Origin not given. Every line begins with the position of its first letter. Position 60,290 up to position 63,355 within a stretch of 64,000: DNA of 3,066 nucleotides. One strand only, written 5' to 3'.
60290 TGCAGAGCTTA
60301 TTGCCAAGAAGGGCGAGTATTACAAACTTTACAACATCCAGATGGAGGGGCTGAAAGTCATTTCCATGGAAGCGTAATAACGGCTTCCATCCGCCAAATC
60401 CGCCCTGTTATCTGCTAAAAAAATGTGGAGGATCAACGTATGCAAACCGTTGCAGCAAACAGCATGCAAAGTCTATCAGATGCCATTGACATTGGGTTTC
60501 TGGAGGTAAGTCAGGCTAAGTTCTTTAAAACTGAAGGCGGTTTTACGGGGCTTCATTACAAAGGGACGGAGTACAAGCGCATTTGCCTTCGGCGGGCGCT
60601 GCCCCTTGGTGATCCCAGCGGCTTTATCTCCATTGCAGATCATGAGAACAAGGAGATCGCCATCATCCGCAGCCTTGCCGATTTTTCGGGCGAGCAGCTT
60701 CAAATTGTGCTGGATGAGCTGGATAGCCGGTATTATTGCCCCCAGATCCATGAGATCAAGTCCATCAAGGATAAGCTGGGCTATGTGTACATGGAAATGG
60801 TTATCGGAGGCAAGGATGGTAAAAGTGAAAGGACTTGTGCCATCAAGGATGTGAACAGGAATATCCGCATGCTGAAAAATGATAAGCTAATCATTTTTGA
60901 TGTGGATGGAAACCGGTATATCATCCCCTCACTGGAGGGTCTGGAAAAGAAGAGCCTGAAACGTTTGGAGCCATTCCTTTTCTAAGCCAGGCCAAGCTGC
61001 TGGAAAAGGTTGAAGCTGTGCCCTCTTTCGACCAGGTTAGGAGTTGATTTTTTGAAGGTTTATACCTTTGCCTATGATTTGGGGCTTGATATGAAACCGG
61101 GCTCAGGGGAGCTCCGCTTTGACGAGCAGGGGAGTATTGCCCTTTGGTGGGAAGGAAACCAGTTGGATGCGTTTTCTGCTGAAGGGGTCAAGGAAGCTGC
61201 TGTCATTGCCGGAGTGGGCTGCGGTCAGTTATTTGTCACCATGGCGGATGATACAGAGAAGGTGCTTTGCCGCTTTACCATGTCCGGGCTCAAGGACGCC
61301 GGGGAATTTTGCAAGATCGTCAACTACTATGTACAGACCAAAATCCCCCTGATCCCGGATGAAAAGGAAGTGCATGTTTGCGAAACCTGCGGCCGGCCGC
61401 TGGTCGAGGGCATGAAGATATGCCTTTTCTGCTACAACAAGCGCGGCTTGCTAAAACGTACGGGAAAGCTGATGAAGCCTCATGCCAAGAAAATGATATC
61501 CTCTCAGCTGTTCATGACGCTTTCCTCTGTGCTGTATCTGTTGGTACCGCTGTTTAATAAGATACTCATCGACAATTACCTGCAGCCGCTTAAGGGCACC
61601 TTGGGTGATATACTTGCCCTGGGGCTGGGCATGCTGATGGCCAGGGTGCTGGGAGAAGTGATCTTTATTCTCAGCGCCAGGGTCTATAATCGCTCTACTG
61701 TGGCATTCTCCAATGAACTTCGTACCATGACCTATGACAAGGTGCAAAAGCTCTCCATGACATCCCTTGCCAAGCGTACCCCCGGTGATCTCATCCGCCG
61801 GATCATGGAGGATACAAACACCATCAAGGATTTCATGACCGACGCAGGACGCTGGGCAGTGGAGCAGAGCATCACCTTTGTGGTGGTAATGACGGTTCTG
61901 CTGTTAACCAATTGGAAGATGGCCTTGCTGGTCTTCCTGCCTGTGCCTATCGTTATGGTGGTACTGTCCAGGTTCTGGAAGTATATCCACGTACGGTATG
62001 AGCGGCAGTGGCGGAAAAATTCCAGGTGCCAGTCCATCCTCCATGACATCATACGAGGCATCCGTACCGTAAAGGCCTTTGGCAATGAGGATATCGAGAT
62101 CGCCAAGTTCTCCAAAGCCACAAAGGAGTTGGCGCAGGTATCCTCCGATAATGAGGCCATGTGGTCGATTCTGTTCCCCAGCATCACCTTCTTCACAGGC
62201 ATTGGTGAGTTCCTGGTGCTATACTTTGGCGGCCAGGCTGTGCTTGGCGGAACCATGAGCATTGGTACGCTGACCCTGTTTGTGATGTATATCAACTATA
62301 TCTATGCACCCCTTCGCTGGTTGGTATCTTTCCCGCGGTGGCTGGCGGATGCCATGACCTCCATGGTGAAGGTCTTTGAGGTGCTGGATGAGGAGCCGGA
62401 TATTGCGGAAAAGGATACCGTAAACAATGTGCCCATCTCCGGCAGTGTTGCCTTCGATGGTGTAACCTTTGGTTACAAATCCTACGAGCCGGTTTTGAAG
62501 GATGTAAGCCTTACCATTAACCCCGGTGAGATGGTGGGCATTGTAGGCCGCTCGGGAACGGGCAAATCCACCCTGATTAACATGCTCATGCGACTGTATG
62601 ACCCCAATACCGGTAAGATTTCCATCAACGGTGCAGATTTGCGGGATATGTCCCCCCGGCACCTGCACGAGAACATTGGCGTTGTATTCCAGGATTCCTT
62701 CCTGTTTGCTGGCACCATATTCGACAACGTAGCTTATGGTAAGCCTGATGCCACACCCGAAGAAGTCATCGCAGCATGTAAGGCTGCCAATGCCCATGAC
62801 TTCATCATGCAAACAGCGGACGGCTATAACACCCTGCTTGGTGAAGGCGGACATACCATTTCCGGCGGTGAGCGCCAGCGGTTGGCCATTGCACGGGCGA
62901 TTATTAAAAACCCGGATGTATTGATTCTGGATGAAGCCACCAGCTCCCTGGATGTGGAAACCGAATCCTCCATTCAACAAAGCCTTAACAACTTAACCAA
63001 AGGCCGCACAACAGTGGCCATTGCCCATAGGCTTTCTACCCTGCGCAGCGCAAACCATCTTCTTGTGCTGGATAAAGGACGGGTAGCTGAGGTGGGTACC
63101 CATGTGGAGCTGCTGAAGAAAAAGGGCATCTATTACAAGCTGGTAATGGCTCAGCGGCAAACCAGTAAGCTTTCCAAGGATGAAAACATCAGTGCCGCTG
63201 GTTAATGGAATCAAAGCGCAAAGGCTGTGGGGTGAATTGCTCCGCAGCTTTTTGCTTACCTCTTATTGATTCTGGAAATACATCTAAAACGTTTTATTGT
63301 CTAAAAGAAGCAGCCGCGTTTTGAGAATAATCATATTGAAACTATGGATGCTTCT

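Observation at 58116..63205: ABC-DUF1854-like-ABC cassette in which both half-transporters carry an extra N-terminal soluble domain ending in a zinc ribbon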

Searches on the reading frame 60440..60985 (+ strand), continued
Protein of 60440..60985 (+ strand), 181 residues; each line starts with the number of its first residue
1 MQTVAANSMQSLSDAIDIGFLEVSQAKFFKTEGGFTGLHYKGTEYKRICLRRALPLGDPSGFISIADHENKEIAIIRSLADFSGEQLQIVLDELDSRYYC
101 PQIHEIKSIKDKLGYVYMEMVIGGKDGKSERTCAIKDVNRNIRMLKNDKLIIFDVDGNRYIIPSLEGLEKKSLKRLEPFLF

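Call 91: search_protein_families(library=ncbifam, proteins=[L018:13011-14171:-, L028:12859-13974:-, L032:12861-13979:-, L068:12754-13827:-, L071:12773-13864:-, L021:11542-12711:+, L051:12739-13794:+, L053:12766-13821:+, L061:11869-12915:+], max_evalue=1e-10)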
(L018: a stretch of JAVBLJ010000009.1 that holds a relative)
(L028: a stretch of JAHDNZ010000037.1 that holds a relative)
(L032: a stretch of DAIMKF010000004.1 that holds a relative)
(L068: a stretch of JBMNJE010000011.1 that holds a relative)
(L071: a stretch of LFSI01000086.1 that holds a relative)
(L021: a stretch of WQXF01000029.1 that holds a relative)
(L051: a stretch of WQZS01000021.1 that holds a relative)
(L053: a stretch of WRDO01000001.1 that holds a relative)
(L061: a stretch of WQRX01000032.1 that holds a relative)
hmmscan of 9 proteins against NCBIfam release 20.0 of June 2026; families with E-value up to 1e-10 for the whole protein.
L018:13011-14171:- (386 aa): 5 families
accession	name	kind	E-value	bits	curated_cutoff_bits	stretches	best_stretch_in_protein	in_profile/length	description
TIGR01109.1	Na_pump_decarbB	subfamily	6.8e-126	420.1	190.6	1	26-378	3-353/354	sodium ion-translocating decarboxylase subunit beta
NF012020.0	PRK15476.1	subfamily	6.1e-100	335.3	820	1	70-382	120-428/433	oxaloacetate decarboxylase subunit beta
NF012019.0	PRK15475.1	subfamily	1e-99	334.6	822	1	70-382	120-428/433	oxaloacetate decarboxylase subunit beta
NF012021.0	PRK15477.1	subfamily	1.4e-99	334.2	824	1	70-382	120-428/433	oxaloacetate decarboxylase subunit beta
TIGR03136.1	malonate_biotin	equivalog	3.5e-34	118.8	596.9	1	72-383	93-395/399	Na+-transporting malonate decarboxylase, carboxybiotin decarboxylase subunit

L028:12859-13974:- (371 aa): 0 families

L032:12861-13979:- (372 aa): 0 families

L068:12754-13827:- (357 aa): 4 families
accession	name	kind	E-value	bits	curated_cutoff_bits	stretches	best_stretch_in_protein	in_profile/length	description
NF040723.1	UDP-GlcNAcDh_Arch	equivalog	1.5e-21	77.2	450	1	6-167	3-147/302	UDP-N-acetylglucosamine 3-dehydrogenase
TIGR04380.1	myo_inos_iolG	equivalog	9.6e-16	57.6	355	1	54-293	38-268/330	inositol 2-dehydrogenase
NF052479.1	LevoglcsnDh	equivalog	1e-15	57.4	650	1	58-165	51-158/386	levoglucosan dehydrogenase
NF041392.1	XylDh_Gfo6_Halo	equivalog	1.6e-11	43.6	350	1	50-172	52-174/350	D-xylose 1-dehydrogenase Gfo6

L071:12773-13864:- (363 aa): 0 families

L021:11542-12711:+ (389 aa): 0 families

L051:12739-13794:+ (351 aa): 4 families
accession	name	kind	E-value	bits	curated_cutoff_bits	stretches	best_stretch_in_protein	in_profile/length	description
NF007421.0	PRK09961.1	equivalog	2.6e-64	217.3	412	1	36-350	36-340/345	aminopeptidase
TIGR03107.1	glu_aminopep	equivalog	6e-61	206.3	469.7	1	7-349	4-347/350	glutamyl aminopeptidase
NF007367.0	PRK09864.1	equivalog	2.6e-46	158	569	1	53-345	50-343/356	aminopeptidase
NF040822.1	lys_aminopep_Arch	equivalog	4.2e-36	124.7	700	1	53-343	52-338/345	lysyl aminopeptidase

L053:12766-13821:+ (351 aa): 4 families
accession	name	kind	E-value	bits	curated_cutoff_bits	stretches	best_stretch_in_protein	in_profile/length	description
NF007421.0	PRK09961.1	equivalog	2.7e-62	210.6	412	1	5-349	4-339/345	aminopeptidase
TIGR03107.1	glu_aminopep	equivalog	4.4e-60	203.4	469.7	1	7-348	4-346/350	glutamyl aminopeptidase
NF007367.0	PRK09864.1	equivalog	3.5e-47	160.9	569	1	53-344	50-342/356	aminopeptidase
NF040822.1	lys_aminopep_Arch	equivalog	4.3e-38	131.2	700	1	53-343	52-338/345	lysyl aminopeptidase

L061:11869-12915:+ (348 aa): 4 families
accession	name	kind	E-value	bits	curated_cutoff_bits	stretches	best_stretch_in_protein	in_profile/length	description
TIGR03107.1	glu_aminopep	equivalog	2.1e-63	214.3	469.7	1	7-344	4-345/350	glutamyl aminopeptidase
NF007421.0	PRK09961.1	equivalog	3.9e-62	210.1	412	1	4-344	3-337/345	aminopeptidase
NF007367.0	PRK09864.1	equivalog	3.1e-48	164.4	569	1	4-344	3-345/356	aminopeptidase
NF040822.1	lys_aminopep_Arch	equivalog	4.1e-32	111.6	700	1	3-340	3-338/345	lysyl aminopeptidase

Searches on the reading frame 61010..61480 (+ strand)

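Call 3: search_protein_families(library=pfam, proteins=[window:61010-61480:+], max_evalue=1)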
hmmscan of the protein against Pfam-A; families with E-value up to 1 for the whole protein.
window:61010-61480:+ (157 aa): 2 families
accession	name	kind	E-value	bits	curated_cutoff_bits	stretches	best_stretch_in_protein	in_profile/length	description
PF19474.4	DUF6011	-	0.061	13.3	26.6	1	117-131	4-18/37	Family of unknown function (DUF6011)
PF05810.19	NinF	-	0.1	13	27.5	1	120-131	13-24/25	NinF protein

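Call 4: search_protein_families(library=ncbifam, proteins=[window:61010-61480:+], max_evalue=1)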
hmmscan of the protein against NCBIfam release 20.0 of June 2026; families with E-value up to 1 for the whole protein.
window:61010-61480:+ (157 aa): 0 families

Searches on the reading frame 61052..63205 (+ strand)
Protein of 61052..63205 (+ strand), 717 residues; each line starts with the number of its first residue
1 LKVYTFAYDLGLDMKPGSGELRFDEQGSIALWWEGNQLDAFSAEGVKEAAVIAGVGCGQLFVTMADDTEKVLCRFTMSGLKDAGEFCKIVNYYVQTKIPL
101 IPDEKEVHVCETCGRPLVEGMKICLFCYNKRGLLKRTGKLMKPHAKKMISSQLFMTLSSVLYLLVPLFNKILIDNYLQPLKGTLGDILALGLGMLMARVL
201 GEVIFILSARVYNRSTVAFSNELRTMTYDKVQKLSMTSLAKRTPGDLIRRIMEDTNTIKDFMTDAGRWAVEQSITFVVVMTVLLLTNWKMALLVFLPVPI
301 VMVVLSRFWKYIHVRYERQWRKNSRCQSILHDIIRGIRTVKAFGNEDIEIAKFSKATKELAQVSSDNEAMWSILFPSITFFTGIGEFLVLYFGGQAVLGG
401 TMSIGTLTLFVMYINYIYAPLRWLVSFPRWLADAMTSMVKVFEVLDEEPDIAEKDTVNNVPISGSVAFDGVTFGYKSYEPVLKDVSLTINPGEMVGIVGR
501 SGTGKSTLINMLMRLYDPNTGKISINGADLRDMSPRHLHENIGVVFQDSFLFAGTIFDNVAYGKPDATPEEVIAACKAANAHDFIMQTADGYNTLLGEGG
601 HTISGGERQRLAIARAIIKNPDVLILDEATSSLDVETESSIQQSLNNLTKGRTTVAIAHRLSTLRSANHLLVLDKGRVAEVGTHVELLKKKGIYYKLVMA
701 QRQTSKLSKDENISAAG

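Call 3: search_protein_families(library=pfam, proteins=[window:61052-63205:+], max_evalue=1)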
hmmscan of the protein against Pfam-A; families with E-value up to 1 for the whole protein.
window:61052-63205:+ (717 aa): 23 families
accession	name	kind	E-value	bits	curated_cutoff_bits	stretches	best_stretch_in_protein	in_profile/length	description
PF00664.28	ABC_membrane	-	7.3e-41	141.1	28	1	153-421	6-274/274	ABC transporter transmembrane region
PF00005.33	ABC_tran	-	5.7e-37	127.8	25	1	482-631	1-137/137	ABC transporter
PF13555.12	AAA_29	-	5e-05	23.4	27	1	485-528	15-57/61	P-loop containing region of AAA domain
PF02463.25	SMC_N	-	0.00022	21.2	40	1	515-672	103-210/220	RecF/RecN/SMC N terminal domain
PF13401.12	AAA_22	-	0.00023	21.9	27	1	496-547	9-33/130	AAA domain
PF03193.22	RsgA_GTPase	-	0.00036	20.8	30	1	491-525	106-139/174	RsgA GTPase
PF01926.29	MMR_HSR1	-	0.00097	19.7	21.9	1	495-515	2-22/113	50S ribosome-binding GTPase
PF00004.35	AAA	-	0.0024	18.7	21.2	1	497-666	3-116/131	ATPase family associated with various cellular activities (AAA)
PF20720.3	nSTAND3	-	0.02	15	27.2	1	493-551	18-75/155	Novel STAND NTPase 3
PF00006.31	ATP-synt_ab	-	0.02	15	29.5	1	484-515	6-37/213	ATP synthase alpha/beta family, nucleotide-binding domain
PF13191.12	AAA_16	-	0.024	15.6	32.6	1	493-519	25-51/167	AAA ATPase domain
PF13604.12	AAA_30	-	0.039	14.1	27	1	492-523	18-49/191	AAA domain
PF19263.5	DUF5906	-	0.058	14.5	27.6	1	498-548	2-54/114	Family of unknown function (DUF5906)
PF13476.12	AAA_23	-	0.088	13.9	27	1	475-512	7-39/201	AAA domain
PF07728.20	AAA_5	-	0.1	13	22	0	497-517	4-24/139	AAA domain (dynein-related subfamily)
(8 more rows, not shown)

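Call 4: search_protein_families(library=ncbifam, proteins=[window:61052-63205:+], max_evalue=1)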
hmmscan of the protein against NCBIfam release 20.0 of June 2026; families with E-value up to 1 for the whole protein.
window:61052-63205:+ (717 aa): 210 families (the best 25 are shown)
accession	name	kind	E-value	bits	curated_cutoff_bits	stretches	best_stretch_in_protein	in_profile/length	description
NF052233.1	CphA_assoc_ABC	equivalog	6.3e-152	507.6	880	1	34-711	65-753/766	cyanophycin metabolism-associated ABC transporter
TIGR02204.1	MsbA_rel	hypoth_equivalog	1.4e-126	423.5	780.4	1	132-701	4-575/576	ABC transporter, permease/ATP-binding protein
TIGR00958.1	3a01208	subfamily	1.9e-121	406.6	874.6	1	133-698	148-711/711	antigen peptide transporter 2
TIGR02203.1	MsbA_lipidA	equivalog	2.7e-119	399.2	602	1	139-701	7-569/572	lipid A export permease/ATP-binding protein MsbA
TIGR01846.1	type_I_sec_HlyB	subfamily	7.1e-119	398.1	725.55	1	146-701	138-692/694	type I secretion system permease/ATPase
NF045513.1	HepA_fam_ABC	equivalog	3.5e-113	379.2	725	1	195-698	102-606/610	heterocyst formation ABC transporter subunit HepA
NF010178.0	PRK13657.1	equivalog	1e-110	371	733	1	158-709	27-578/588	glucan ABC transporter ATP-binding protein/ permease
TIGR03796.1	NHLM_micro_ABC1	equivalog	1.8e-103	347.1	853.3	1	149-698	156-709/710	NHLP family bacteriocin export ABC transporter peptidase/permease/ATPase subunit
TIGR03797.1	NHLM_micro_ABC2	equivalog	5.2e-97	326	709.4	1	141-701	131-685/686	NHLP bacteriocin export ABC transporter permease/ATPase subunit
NF008381.0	PRK11176.1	equivalog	3.3e-94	316.3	867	1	187-701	66-579/582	lipid A ABC transporter ATP-binding protein/permease MsbA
TIGR03375.1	type_I_sec_LssB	subfamily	1.2e-93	314.7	693.1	1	185-690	186-691/696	type I secretion system permease/ATPase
NF008056.1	PRK10790.1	equivalog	2.5e-86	290.5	746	1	134-708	11-582/584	SmdB family multidrug efflux ABC transporter permease/ATP-binding protein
TIGR02857.1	CydD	equivalog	3.1e-86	290.4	435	1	187-673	43-529/529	thiol reductant ABC exporter subunit CydD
TIGR01192.1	chvA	subfamily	6.7e-86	289.2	585.4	1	199-700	67-569/585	glucan export ABC transporter ATP-binding protein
NF008055.0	PRK10789.1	equivalog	1.8e-84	284.3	845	1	146-712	16-582/590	SmdA family multidrug ABC transporter permease/ATP-binding protein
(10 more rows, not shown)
